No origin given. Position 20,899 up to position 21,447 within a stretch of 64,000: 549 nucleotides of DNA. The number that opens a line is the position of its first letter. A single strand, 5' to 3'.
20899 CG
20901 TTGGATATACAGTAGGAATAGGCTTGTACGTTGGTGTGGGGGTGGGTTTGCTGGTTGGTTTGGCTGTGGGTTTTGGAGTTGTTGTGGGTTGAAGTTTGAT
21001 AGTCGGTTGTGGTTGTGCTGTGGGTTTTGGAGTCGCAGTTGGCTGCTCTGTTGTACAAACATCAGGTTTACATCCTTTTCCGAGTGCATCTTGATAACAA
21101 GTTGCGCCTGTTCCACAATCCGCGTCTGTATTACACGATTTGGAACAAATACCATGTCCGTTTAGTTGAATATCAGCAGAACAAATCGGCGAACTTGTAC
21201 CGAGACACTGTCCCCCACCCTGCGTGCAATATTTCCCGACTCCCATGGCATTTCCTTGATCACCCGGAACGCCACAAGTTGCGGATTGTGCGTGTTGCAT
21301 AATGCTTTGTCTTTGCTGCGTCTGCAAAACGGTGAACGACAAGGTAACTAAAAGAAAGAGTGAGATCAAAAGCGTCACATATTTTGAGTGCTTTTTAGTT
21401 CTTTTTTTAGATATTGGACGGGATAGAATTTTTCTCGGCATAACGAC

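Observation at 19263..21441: Tandem diverged paralogs sharing a novel 9-cysteine secreted module, one fused to a dockerin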

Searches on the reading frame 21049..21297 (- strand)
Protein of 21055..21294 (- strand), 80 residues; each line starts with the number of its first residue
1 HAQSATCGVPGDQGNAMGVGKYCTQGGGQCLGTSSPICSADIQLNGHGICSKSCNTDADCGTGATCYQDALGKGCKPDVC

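Call 9: find_homologous_proteins(query=window:21055-21294:-, max_evalue=0.01)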
Query seq(80 aa) (80 aa): 2 proteins with E <= 0.01 among 2 candidates.
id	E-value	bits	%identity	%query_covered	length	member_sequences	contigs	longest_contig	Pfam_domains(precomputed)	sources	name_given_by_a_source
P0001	8.9e-24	101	88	71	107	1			-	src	-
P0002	1.2e-22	97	77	70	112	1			-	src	-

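Call 13: search_solved_structures(query=A1, max_evalue=10, show_alignments=3)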
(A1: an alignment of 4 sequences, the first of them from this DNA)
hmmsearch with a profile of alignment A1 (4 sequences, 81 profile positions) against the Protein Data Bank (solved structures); distinct sequences matched with E-value up to 10: 1.
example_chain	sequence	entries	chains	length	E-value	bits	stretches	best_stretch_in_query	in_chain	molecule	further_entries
8f2f_A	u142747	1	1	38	0.77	13.1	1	52-80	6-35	Neurotoxin lambda-MeuTx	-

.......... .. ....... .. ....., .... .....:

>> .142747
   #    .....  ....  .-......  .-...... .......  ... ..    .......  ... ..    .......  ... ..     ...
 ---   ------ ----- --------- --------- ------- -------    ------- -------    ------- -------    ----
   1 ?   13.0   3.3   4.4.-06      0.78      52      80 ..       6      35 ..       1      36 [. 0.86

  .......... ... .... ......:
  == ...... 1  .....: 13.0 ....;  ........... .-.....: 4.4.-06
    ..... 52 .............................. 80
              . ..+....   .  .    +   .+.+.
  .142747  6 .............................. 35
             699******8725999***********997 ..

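Call 18: find_encoding_contigs(protein=P0001, flank=10000)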
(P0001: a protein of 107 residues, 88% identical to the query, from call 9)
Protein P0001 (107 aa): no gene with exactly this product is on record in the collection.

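Call 19: find_encoding_contigs(protein=P0002, flank=10000)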
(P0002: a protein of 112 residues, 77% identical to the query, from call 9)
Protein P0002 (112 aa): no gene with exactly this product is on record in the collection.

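Call 20: search_protein_representatives(alignment_id=A1)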
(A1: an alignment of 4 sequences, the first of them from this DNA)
Query: 4 sequences, 81 profile positions. Proteins with E-value up to 0.001 (for the whole library): 267; up to 1e-10: 35; up to 1e-30: 8. The best 150 are listed.
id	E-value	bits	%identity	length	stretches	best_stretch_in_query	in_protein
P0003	1.3e-50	185.4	-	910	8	12-81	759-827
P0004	2.4e-44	165.3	-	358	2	2-81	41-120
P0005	1.3e-40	153.4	-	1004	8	10-81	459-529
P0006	2.4e-40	152.5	-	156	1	2-81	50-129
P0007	3.8e-36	139.1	-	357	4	5-77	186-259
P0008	1.9e-35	136.8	-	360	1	2-81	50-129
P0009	9.3e-34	131.4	-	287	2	6-81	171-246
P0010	3.1e-31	123.3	-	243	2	3-81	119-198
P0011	7.5e-30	118.9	-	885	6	8-81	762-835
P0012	2.0e-26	107.9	-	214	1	1-81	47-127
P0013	3.9e-26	107.0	-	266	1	1-81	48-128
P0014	5.5e-26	106.5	-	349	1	1-81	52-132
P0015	3.7e-25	103.9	-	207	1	1-81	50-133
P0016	4.6e-24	100.3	-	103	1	2-56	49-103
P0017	9.9e-24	99.3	-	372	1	6-81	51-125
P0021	6.9e-23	96.6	-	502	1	5-81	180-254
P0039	1.4e-10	57.1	-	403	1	4-81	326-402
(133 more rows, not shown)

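Call 28: search_protein_families(library=pfam, alignment_id=A2, max_evalue=0.001)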
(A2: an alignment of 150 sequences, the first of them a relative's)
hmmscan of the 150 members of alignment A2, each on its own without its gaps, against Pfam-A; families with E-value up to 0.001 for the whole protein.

A. member 1, P0003 (910 aa): 1 family
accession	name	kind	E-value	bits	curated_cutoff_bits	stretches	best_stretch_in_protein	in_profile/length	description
PF05887.16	Trypan_PARP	-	1.4e-07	32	100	1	23-120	18-110/134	Procyclic acidic repetitive protein (PARP)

B. families by the number of members that match (of 150 scanned): 9 families
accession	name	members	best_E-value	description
PF03712.20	Cu2_monoox_C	17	1.6e-17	Copper type II ascorbate-dependent monooxygenase, C-terminal domain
PF00404.24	Dockerin_1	4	9e-12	Dockerin type I domain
PF04706.18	Dickkopf_N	4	0.00021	Dickkopf N-terminal cysteine-rich region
PF01145.31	Band_7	1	8.8e-16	SPFH domain / Band 7 family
PF02018.23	CBM_4_9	1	1.7e-14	Carbohydrate binding domain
PF11617.13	Cu-binding_MopE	1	1.5e-10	Putative metal-binding motif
PF05887.16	Trypan_PARP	1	1.4e-07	Procyclic acidic repetitive protein (PARP)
PF00149.33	Metallophos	1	4.5e-05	Calcineurin-like phosphoesterase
PF02977.21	CarbpepA_inh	1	0.00086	Carboxypeptidase A inhibitor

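Call 34: find_related_loci(query=A4, collection=genome_contigs, flank=8000)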
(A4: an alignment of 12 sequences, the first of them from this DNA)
Query A4 (77 aa) in genome_contigs; peptide patterns used: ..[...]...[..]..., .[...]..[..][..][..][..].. (x = any residue, [..] = any of these).
195 stretches matched a pattern; 9 encode a relative of the query (tblastn E <= 1e-3); 9 distinct loci.
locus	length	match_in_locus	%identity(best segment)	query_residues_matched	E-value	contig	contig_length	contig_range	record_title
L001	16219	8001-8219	66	2-75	1e-27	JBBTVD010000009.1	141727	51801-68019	MAG: Patescibacteria group bacterium isolate H14-bin010_1 H14_bin010_1_000000000009, whole genome shotgun sequence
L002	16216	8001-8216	61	2-75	3e-26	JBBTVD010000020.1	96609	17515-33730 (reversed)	MAG: Patescibacteria group bacterium isolate H14-bin010_1 H14_bin010_1_000000000020, whole genome shotgun sequence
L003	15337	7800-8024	47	1-75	6e-19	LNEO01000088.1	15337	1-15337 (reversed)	MAG: Deltaproteobacteria bacterium Ga0077539 Ga0077539_1078.1, whole genome shotgun sequence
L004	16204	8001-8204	47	8-75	4e-17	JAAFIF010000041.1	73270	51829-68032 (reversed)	MAG: Myxococcales bacterium isolate bin23.maxbin.ball.042 WN_Myxococcales_1_scaffold_27, whole genome shotgun sequence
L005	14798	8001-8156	52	9-61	2e-10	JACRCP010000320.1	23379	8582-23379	MAG: Deltaproteobacteria bacterium isolate NC_groundwater_1649_Pr3_B-0.1um_64_26 SR-2_scaffold_141_3161788, whole genome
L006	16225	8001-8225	40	9-76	2e-9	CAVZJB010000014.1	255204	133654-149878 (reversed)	MAG: uncultured delta proteobacterium isolate MFD02416.bin.1.82 genome assembly, contig: contig_20088, whole genome shot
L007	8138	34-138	46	38-74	1e-5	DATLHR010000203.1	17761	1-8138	MAG TPA_asm: Kofleriaceae bacterium isolate SMAG_U13645 k141_56871, whole genome shotgun sequence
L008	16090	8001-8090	53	32-61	2e-5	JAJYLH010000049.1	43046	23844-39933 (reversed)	MAG: Myxococcales bacterium isolate DBS2-1.bin68 NODE_1455_length_43046_cov_4.348866, whole genome shotgun sequence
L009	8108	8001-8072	58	38-61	3e-5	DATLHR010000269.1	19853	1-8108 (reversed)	MAG TPA_asm: Kofleriaceae bacterium isolate SMAG_U13645 k141_4210202, whole genome shotgun sequence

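Call 38: predict_structure(alignment_id=A3)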
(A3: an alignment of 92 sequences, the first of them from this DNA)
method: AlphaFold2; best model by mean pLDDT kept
length: 77 residues; sequences in the alignment: 92
mean_pLDDT: 93.8   pTM: 0.83
mean pLDDT of the five models: 93.8, 93.5, 92.4, 92.1, 91.6
residues with pLDDT >= 90: 62; 70-90: 14; 50-70: 1; < 50: 0
segments of 3 or more residues with pLDDT < 50: none
pLDDT, mean of each block of 10 residues (from residue 1): 92 97 96 90 94 98 93 88
secondary structure, 60 per line:
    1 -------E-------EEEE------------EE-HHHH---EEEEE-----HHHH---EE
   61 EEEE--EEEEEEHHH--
elements in order: E16-19 H35-38 E42-46 H52-55 E59-64 E67-72

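Call 42: fold_search(model_id=the predicted structure, library=pdb)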
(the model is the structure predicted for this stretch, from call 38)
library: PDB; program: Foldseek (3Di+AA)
matches with E <= 10: 61; with E <= 0.001: 0
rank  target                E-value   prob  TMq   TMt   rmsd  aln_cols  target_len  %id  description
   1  8f2f_MODEL_1_A        3.2e-01  0.84  0.32  0.60   1.6        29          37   45  NMR solution structure of lambda-MeuKTx-1 (released 2022-11-23)
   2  3s8v_X                5.2e-01  0.87  0.33  0.35   1.1        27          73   33  Crystal structure of LRP6-Dkk1 complex (released 2011-10-26)
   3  8fey_MODEL_1_A        7.7e-01  0.41  0.27  0.52   2.0        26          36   35  Solution structure of Pmu1a (released 2023-03-29)
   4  4fz0_N                9.4e-01  0.47  0.30  0.57   1.6        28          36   32  Crystal structure of acid-sensing ion channel in complex with psalmotoxin 1 at low pH (released 2012-08-01)
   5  4fz0_O                9.4e-01  0.47  0.30  0.54   1.6        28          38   32  Crystal structure of acid-sensing ion channel in complex with psalmotoxin 1 at low pH (released 2012-08-01)
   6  3hh2_C                9.4e-01  0.04  0.20  0.07   8.2        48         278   27  Crystal structure of the myostatin:follistatin 288 complex (released 2009-08-04)
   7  5o57_MODEL_1_A        1.2e+00  0.21  0.26  0.21   2.5        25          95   36  Solution Structure of the N-terminal Region of Dkk4 (released 2018-06-13)
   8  2po8_MODEL_1_A        1.3e+00  0.33  0.29  0.59   2.2        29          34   28  The structure of a two-disulfide intermediate of MCoTI-II (released 2008-05-06)
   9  1imt_MODEL_1_A        1.4e+00  0.51  0.30  0.28   1.7        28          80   28  MAMBA INTESTINAL TOXIN 1, NMR, 39 STRUCTURES (released 1999-04-20)
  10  3s3x_D                1.4e+00  0.21  0.24  0.46   1.5        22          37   27  Structure of chicken acid-sensing ion channel 1 AT 3.0 A resolution in complex with psalmotoxin (released 2012-05-23)
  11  3s2k_C                1.6e+00  0.57  0.32  0.32   1.1        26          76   35  Structural basis of Wnt signaling inhibition by Dickkopf binding to LRP5/6. (released 2011-11-02)
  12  2jtk_MODEL_1_A        1.8e+00  0.38  0.32  0.28   1.4        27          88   33  A functional domain of a Wnt signal protein (released 2008-07-08)
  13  2kni_MODEL_1_A        1.9e+00  0.21  0.29  0.48   1.8        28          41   32  High-resolution solution structure of the ASIC1a blocker PcTX1 (released 2010-09-01)
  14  1lr7                  2.4e+00  0.06  0.22  0.23   4.9        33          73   30  Crystal structure of Fs1, the heparin-binding domain of follistatin, complexed with the heparin analogue sucrose octasul (released 2003-07-29)
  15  8cjr_MODEL_1_C        2.5e+00  0.18  0.27  0.52   2.0        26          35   35  JzTx-34 toxin peptide W25A mutant (released 2023-07-26)
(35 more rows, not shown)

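Call 54: find_homologous_proteins(query=A3, max_evalue=0.00001)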
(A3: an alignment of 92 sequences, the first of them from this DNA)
Query A3 (92 sequences) (77 aa, profile of the alignment): 250 proteins with E <= 0.00001 among 1294 candidates; the best 120 are listed.
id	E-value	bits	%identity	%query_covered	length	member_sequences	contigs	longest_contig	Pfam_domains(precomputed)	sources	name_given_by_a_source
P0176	8.9e-22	95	45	97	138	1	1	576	-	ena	-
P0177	2.6e-21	93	43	99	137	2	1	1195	-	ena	-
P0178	1.2e-20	91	40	97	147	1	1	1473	-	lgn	-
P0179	2.9e-20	90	42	97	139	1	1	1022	-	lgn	-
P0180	4.3e-20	89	40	99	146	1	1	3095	-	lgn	-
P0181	8.1e-20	88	41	97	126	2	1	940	-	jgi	jgi:hypothetical protein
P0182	1.2e-19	88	38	97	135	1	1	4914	-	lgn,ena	-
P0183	2.3e-19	87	46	97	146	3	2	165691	-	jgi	-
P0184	2.6e-19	87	36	99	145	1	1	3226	-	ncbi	-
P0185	5.0e-19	86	42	96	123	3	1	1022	-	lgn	-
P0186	6.8e-19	85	38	97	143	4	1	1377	-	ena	-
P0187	6.8e-18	82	46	97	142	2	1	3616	-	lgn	-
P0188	1.3e-17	81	48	97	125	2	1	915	-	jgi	jgi:hypothetical protein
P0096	4.1e-17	80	36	96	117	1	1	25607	-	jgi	jgi:hypothetical protein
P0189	4.7e-17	80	47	96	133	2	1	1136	-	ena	-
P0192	2.3e-16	77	35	96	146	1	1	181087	-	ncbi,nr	ncbi:MAG: hypothetical protein KF819_12290 [Labilithrix sp.]|nr:hypothetical protein [Labilithrix sp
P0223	6.5e-14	70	36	87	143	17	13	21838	-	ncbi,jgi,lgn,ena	jgi:hypothetical protein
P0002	1.3e-12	65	77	73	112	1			-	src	-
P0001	7.2e-12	63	88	74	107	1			-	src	-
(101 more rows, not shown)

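Call 55: find_encoding_contigs(protein=P0192, flank=6000, max_places=2)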
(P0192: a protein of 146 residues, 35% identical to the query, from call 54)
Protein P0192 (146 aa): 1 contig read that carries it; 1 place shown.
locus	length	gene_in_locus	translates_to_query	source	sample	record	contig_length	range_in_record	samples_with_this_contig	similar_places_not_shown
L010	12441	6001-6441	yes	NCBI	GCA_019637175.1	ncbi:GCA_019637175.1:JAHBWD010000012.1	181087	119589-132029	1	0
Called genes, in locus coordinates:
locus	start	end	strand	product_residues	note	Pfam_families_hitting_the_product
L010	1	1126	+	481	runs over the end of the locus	PF00211:Guanylate_cyc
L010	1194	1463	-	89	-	-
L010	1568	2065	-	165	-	-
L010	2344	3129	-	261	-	-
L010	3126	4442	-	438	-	-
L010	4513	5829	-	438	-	PF16697:Yop-YscD_cpl, PF00498:FHA, PF00158:Sigma54_activat, PF14532:Sigma54_activ_2, PF25601:AAA_lid_14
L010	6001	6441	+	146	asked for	-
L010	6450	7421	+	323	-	PF03712:Cu2_monoox_C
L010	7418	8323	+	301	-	-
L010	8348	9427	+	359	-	-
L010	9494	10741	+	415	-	PF10009:DUF2252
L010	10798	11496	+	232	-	PF01323:DSBA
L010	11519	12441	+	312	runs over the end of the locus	PF00753:Lactamase_B, PF12706:Lactamase_B_2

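Call 56: find_encoding_contigs(protein=P0183, flank=6000, max_places=2)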
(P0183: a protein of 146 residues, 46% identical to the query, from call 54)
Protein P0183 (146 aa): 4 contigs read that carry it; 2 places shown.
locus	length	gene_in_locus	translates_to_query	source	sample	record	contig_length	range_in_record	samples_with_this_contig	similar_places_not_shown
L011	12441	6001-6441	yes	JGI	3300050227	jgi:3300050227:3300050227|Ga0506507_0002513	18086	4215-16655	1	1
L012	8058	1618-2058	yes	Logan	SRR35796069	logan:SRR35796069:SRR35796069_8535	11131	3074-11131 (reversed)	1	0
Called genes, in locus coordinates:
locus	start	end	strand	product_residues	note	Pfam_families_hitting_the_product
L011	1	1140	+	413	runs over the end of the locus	-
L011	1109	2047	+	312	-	-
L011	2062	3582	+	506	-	PF00675:Peptidase_M16, PF05193:Peptidase_M16_C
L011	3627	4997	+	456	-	PF00675:Peptidase_M16, PF05193:Peptidase_M16_C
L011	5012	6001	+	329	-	PF03712:Cu2_monoox_C (faint)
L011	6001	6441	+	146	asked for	-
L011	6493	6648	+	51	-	-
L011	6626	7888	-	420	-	PF00089:Trypsin, PF13365:Trypsin_2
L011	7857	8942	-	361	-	PF00089:Trypsin, PF13365:Trypsin_2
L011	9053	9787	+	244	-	PF06904:Extensin-like_C (weak)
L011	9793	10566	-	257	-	PF01026:TatD_DNase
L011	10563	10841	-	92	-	-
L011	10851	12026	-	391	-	PF20030:bpMoxR, PF01078:Mg_chelatase (faint), PF00004:AAA (weak), PF07728:AAA_5, PF17868:AAA_lid_8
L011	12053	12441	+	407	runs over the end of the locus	PF13360:PQQ_2 (faint)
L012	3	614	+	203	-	?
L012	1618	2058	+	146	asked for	-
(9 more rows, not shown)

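Call 57: find_encoding_contigs(protein=P0223, flank=6000, max_places=3)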
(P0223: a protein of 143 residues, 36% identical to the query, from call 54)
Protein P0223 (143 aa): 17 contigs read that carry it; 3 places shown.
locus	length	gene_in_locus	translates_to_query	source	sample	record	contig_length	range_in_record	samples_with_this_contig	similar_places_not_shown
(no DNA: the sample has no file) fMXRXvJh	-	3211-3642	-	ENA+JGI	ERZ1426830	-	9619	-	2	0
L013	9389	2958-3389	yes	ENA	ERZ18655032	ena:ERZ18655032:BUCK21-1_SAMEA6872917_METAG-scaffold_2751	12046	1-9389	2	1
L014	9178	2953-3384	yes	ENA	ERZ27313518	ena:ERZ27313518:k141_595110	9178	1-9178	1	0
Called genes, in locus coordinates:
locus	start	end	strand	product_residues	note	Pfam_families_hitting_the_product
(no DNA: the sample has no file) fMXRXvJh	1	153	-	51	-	?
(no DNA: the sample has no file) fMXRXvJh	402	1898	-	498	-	PF00171:Aldedh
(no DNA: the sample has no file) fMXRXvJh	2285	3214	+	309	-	-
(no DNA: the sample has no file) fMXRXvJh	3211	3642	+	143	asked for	-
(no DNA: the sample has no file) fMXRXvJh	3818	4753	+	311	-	-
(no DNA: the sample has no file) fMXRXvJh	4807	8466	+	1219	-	PF05157:MshEN (weak), PF13646:HEAT_2 (faint)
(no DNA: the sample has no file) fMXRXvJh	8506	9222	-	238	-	PF01209:Ubie_methyltran (faint), PF08241:Methyltransf_11, PF08242:Methyltransf_12 (weak), PF13649:Methyltransf_25, PF13847:Methyltransf_31 (weak)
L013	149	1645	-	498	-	PF00171:Aldedh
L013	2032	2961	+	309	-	-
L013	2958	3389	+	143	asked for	-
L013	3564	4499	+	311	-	-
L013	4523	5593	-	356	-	-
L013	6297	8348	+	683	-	PF13646:HEAT_2 (faint)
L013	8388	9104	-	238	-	PF01209:Ubie_methyltran (faint), PF08241:Methyltransf_11, PF08242:Methyltransf_12 (weak), PF13649:Methyltransf_25, PF13847:Methyltransf_31 (weak)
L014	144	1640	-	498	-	PF00171:Aldedh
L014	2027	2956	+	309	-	-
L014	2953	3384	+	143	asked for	-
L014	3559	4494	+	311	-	-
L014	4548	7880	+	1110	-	PF05157:MshEN (weak), PF13646:HEAT_2 (faint)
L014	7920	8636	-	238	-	PF01209:Ubie_methyltran (faint), PF08241:Methyltransf_11, PF08242:Methyltransf_12 (weak), PF13649:Methyltransf_25, PF13847:Methyltransf_31 (weak)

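Call 70: find_encoding_contigs(protein=P0003, flank=5000, max_places=2)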
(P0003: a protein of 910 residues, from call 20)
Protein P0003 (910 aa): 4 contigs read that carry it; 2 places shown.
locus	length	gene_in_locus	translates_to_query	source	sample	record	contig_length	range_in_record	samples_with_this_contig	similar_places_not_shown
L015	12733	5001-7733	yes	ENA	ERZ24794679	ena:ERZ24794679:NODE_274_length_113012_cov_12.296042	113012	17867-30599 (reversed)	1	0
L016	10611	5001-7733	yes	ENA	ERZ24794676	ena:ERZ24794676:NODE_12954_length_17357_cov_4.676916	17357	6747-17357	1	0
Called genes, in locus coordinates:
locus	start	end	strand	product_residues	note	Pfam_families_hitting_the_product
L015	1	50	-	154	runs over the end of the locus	PF00578:AhpC-TSA, PF08534:Redoxin, PF13911:AhpC-TSA_2 (weak)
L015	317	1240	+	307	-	PF00056:Ldh_1_N, PF02866:Ldh_1_C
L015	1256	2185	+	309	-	PF00056:Ldh_1_N, PF03721:UDPG_MGDP_dh_N (faint), PF02866:Ldh_1_C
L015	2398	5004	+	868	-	PF03781:FGE-sulfatase, PF07603:Lcl_C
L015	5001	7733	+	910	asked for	PF05887:Trypan_PARP (faint)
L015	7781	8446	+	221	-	-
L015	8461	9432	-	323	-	PF07603:Lcl_C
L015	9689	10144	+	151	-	PF02082:Rrf2, PF09339:HTH_IclR (faint), PF12802:MarR_2 (faint)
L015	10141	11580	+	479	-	PF19295:SufBD_N, PF01458:SUFBD_core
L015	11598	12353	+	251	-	PF00005:ABC_tran, PF02463:SMC_N (faint)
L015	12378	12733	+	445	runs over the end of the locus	PF19295:SufBD_N, PF01458:SUFBD_core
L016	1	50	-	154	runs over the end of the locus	PF00578:AhpC-TSA, PF08534:Redoxin, PF13911:AhpC-TSA_2 (weak)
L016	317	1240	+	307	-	PF00056:Ldh_1_N, PF02866:Ldh_1_C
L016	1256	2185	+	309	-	PF00056:Ldh_1_N, PF03721:UDPG_MGDP_dh_N (faint), PF02866:Ldh_1_C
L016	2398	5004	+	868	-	PF03781:FGE-sulfatase, PF07603:Lcl_C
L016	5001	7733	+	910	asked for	PF05887:Trypan_PARP (faint)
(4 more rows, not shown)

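Call 71: find_encoding_contigs(protein=P0008, flank=8000, max_places=3)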
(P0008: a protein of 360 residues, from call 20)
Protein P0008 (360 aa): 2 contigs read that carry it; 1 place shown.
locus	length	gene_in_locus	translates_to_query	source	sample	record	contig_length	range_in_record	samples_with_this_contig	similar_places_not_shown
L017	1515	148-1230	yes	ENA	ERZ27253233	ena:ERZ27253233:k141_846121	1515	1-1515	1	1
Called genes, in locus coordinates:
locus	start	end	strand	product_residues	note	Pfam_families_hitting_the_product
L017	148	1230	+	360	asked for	PF00404:Dockerin_1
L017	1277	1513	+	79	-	?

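Call 75: search_solved_structures(query=A3, max_evalue=10, show_alignments=3)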
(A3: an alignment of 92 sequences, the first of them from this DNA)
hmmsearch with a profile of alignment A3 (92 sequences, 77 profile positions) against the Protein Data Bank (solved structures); distinct sequences matched with E-value up to 10: 4.
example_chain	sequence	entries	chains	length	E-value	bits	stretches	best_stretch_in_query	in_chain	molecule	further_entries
1h20_A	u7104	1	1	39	0.27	14.6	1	40-72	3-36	METALLOCARBOXYPEPTIDASE INHIBITOR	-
7eqz_I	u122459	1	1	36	0.43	13.9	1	42-72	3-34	Metallocarboxypeptidase inhibitor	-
4cpa_I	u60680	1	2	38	0.47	13.8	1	41-72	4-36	METALLOCARBOXYPEPTIDASE INHIBITOR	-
6nwx_A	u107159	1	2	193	0.74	13.2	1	17-54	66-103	Gamma-interferon-inducible lysosomal thiol reductase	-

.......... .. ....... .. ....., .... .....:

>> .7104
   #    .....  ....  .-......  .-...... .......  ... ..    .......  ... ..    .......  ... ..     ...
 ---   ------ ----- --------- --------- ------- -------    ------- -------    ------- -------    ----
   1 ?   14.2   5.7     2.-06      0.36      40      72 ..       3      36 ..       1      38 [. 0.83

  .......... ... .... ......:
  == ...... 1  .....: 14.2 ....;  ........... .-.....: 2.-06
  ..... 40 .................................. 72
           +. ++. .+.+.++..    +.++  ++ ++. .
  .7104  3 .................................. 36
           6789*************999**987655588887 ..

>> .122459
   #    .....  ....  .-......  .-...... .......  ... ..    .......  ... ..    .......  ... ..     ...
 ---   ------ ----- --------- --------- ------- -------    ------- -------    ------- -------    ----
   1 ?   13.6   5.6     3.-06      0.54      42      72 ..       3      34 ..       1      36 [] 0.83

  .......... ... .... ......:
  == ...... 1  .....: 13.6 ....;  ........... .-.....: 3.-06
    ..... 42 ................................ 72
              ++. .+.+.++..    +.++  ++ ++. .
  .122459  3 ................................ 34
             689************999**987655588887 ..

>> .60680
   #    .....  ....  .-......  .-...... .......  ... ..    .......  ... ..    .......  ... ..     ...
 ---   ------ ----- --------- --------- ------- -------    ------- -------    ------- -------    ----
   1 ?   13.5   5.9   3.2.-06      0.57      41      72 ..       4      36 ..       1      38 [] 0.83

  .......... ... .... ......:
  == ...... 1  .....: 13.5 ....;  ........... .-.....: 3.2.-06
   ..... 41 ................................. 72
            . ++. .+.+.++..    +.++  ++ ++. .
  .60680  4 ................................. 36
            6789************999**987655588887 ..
